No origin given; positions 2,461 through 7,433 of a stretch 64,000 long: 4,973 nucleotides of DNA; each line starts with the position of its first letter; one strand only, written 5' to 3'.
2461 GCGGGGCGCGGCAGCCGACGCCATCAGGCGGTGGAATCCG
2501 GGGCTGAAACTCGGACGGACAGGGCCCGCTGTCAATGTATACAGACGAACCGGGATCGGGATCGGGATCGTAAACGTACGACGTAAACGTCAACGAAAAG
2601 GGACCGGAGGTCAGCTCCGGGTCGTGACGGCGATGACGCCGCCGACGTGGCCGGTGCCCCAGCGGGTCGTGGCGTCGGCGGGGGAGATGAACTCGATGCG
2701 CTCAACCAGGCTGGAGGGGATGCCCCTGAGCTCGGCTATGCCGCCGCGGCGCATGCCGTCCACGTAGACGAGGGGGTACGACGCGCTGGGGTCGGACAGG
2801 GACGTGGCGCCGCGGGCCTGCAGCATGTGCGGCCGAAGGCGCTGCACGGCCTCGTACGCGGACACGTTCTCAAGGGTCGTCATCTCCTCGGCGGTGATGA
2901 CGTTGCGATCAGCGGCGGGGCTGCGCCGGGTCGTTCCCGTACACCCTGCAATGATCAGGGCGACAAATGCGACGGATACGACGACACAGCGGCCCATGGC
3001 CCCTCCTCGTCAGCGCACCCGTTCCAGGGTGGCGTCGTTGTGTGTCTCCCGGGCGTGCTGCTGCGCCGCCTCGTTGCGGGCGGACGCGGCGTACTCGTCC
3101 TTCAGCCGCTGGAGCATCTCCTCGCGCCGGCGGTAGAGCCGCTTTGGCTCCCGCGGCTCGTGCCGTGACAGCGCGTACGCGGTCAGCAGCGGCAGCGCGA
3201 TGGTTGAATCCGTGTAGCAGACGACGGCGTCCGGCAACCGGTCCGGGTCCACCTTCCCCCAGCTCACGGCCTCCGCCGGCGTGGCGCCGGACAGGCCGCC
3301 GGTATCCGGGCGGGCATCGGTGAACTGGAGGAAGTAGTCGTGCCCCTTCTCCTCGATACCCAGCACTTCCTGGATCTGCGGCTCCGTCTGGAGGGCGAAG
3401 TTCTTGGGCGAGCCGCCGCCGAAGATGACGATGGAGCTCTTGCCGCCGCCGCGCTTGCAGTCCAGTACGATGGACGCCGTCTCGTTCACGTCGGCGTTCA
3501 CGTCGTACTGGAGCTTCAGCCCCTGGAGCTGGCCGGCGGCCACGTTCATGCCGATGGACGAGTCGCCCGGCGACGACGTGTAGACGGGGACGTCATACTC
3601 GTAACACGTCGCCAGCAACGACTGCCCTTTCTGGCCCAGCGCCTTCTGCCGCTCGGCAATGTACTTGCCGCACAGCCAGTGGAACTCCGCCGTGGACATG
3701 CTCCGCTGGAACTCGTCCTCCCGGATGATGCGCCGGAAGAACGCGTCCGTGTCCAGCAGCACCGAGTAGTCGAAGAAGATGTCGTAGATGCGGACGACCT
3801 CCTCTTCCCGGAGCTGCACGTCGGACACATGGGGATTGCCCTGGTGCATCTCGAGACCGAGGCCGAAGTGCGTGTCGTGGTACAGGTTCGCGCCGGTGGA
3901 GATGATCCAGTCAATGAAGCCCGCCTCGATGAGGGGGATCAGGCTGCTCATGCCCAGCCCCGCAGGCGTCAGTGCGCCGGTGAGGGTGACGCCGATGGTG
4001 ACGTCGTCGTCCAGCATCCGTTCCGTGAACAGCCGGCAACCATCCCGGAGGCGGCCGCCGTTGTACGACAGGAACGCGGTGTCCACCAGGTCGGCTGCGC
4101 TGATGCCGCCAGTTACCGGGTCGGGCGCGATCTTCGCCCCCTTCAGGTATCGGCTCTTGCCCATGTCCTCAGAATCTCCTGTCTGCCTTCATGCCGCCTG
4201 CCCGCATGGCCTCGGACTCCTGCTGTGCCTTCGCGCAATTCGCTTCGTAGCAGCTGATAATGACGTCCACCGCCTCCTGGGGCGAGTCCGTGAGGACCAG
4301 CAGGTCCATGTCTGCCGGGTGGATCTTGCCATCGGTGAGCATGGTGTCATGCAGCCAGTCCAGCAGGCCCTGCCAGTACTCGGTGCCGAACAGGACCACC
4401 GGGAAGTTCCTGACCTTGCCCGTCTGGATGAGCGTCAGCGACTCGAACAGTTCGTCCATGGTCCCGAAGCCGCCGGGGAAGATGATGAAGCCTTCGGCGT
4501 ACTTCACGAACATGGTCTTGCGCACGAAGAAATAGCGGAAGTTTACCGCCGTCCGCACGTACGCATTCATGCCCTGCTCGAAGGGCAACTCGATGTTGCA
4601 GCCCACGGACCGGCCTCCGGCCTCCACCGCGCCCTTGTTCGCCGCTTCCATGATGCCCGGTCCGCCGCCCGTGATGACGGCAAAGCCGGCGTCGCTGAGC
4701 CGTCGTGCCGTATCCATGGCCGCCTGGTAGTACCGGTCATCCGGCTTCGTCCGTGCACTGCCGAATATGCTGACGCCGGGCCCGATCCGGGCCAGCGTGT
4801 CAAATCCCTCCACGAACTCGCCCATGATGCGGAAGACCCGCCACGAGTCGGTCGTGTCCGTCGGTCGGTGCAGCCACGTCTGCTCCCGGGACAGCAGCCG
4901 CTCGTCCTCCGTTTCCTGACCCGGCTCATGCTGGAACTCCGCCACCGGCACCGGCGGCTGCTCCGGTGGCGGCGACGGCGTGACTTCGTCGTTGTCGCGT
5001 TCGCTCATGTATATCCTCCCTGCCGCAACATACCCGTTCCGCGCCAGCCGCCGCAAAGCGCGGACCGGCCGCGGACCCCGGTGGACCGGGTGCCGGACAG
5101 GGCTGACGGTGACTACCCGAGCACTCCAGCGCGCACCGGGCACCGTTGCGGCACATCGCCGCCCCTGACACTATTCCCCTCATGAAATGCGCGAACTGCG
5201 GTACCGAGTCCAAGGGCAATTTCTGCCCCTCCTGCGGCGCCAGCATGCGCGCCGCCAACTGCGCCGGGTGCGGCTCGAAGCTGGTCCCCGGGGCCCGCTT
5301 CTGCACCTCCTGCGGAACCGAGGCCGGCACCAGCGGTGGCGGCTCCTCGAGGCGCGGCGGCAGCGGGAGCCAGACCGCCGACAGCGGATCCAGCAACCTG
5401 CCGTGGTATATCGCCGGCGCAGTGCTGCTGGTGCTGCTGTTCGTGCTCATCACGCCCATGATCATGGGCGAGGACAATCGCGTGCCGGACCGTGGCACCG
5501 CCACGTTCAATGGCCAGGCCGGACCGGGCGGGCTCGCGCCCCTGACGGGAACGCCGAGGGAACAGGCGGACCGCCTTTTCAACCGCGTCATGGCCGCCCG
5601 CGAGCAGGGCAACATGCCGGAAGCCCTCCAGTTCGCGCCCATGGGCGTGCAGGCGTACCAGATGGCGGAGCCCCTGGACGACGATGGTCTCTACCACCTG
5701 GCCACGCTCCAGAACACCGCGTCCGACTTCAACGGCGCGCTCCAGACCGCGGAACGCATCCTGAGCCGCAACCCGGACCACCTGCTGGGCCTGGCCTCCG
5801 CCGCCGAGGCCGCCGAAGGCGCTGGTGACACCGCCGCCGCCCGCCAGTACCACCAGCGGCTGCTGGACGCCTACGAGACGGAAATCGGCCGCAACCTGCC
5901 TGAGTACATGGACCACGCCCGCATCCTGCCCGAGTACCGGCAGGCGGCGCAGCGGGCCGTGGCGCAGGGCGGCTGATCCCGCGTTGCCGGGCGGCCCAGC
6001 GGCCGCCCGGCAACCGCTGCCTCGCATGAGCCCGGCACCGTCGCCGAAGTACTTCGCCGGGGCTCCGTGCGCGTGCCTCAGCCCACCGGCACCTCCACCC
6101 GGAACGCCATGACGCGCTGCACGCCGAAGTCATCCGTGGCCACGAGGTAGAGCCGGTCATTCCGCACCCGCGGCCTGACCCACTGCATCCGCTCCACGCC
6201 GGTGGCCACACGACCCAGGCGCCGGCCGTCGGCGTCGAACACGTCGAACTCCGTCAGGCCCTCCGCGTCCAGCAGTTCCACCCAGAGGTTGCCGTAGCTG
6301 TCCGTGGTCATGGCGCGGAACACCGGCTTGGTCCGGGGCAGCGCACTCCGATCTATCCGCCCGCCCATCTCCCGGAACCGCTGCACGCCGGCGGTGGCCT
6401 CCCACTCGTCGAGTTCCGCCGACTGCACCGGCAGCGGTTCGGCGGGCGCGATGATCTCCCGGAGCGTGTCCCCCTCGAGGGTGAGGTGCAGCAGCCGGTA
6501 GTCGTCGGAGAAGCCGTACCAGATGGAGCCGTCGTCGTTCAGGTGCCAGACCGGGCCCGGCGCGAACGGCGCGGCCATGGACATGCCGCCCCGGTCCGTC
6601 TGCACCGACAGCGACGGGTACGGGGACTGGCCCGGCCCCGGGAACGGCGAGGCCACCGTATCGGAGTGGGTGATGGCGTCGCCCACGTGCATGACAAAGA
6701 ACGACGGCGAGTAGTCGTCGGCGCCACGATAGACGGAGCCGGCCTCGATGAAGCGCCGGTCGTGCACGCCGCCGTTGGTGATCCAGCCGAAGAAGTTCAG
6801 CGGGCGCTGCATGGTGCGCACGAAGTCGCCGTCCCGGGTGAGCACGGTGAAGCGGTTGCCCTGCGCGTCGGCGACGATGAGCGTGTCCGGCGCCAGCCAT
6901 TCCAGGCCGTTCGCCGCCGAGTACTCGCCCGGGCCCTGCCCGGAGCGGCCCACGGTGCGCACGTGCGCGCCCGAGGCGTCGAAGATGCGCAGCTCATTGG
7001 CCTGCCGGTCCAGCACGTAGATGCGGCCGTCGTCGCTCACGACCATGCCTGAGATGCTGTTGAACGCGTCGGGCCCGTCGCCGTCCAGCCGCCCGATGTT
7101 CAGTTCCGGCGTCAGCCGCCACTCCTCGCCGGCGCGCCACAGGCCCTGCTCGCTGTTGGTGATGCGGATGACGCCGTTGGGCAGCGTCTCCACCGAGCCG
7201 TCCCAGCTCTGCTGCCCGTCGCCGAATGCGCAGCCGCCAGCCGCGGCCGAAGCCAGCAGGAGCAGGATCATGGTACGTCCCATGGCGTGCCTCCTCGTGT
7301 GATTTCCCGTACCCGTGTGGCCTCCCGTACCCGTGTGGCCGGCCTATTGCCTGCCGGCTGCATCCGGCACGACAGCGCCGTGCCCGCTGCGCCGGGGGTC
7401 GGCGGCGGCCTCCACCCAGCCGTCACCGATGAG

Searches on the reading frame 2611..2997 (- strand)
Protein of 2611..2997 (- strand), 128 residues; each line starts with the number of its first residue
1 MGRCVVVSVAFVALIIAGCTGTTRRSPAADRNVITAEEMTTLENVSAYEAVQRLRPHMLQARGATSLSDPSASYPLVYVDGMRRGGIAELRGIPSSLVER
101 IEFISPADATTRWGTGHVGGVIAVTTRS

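Call 56: search_protein_families(library=pfam, proteins=[window:2611-2997:-], max_evalue=0.00001)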
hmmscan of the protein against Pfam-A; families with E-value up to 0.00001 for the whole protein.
window:2611-2997:- (128 aa): 1 family
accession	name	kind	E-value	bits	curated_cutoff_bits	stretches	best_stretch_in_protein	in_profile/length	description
PF07715.20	Plug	-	1.4e-08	35.6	23.9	1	27-121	5-107/107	TonB-dependent Receptor Plug Domain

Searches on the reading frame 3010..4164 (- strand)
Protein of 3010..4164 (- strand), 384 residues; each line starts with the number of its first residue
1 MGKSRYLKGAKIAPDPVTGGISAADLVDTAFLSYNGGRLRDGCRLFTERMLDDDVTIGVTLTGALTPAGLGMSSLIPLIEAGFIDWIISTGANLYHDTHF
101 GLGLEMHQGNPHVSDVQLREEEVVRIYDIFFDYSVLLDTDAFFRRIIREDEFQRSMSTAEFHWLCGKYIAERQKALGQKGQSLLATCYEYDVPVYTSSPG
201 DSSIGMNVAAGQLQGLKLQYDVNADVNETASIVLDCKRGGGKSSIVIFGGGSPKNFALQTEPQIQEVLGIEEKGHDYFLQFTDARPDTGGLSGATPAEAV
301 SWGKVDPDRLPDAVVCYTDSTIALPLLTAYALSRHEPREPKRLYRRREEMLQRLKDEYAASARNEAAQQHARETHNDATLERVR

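Call 56: search_protein_families(library=pfam, proteins=[window:3010-4164:-], max_evalue=0.00001)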
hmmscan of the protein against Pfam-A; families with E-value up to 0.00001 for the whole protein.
window:3010-4164:- (384 aa): 1 family
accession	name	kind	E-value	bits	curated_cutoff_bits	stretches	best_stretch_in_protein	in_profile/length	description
PF01916.23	DS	-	2e-68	231.2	27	1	33-330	10-287/288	Deoxyhypusine synthase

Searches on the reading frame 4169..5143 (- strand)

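Call 56: search_protein_families(library=pfam, proteins=[window:4169-5143:-], max_evalue=0.00001)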
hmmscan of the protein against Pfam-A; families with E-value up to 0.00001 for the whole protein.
window:4169-5143:- (324 aa): 2 families
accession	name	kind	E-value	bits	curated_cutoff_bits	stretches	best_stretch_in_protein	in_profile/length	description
PF03641.19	Lysine_decarbox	-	9e-37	126.6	27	1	165-293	1-129/131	Possible lysine decarboxylase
PF18306.6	LDcluster4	-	9.6e-15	54.9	26.3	1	124-236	4-114/151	SLOG cluster4 family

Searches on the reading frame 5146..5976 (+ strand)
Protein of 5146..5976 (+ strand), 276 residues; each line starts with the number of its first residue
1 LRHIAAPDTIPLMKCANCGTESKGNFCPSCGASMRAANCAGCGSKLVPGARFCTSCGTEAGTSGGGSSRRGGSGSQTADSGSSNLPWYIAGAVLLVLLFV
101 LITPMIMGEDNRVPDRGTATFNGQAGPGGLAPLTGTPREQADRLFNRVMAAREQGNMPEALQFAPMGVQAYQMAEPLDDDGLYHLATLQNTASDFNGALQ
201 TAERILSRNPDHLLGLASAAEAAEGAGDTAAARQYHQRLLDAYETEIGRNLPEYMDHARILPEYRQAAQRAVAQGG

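Call 56: search_protein_families(library=pfam, proteins=[window:5146-5976:+], max_evalue=0.00001)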
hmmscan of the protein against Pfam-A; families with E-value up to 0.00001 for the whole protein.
window:5146-5976:+ (276 aa): 2 families
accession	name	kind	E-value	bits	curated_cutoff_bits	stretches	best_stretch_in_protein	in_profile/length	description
PF12773.13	DZR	-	2.7e-07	31.1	27.3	1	15-57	1-45/45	Double zinc ribbon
PF13240.11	Zn_Ribbon_1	-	6.9e-06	26.1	25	0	39-59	2-22/23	zinc-ribbon domain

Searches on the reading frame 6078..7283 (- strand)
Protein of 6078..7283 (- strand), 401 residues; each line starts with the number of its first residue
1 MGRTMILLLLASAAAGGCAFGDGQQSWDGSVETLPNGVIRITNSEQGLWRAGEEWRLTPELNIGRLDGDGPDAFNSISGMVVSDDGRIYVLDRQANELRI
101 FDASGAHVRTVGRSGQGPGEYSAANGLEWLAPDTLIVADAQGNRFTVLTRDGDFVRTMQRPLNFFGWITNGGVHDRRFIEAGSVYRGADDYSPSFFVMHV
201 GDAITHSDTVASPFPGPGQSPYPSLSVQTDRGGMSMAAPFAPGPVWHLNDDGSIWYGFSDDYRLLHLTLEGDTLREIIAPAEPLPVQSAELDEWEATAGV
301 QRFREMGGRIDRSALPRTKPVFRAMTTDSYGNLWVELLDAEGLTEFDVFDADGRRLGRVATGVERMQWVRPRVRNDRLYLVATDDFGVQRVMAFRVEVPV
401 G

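Call 56: search_protein_families(library=pfam, proteins=[window:6078-7283:-], max_evalue=0.00001)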
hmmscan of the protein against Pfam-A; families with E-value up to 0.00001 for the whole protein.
window:6078-7283:- (401 aa): 1 family
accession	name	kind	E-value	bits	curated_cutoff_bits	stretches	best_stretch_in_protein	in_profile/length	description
PF17170.10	DUF5128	-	4.2e-10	39.8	22.9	1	77-126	46-94/321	6-bladed beta-propeller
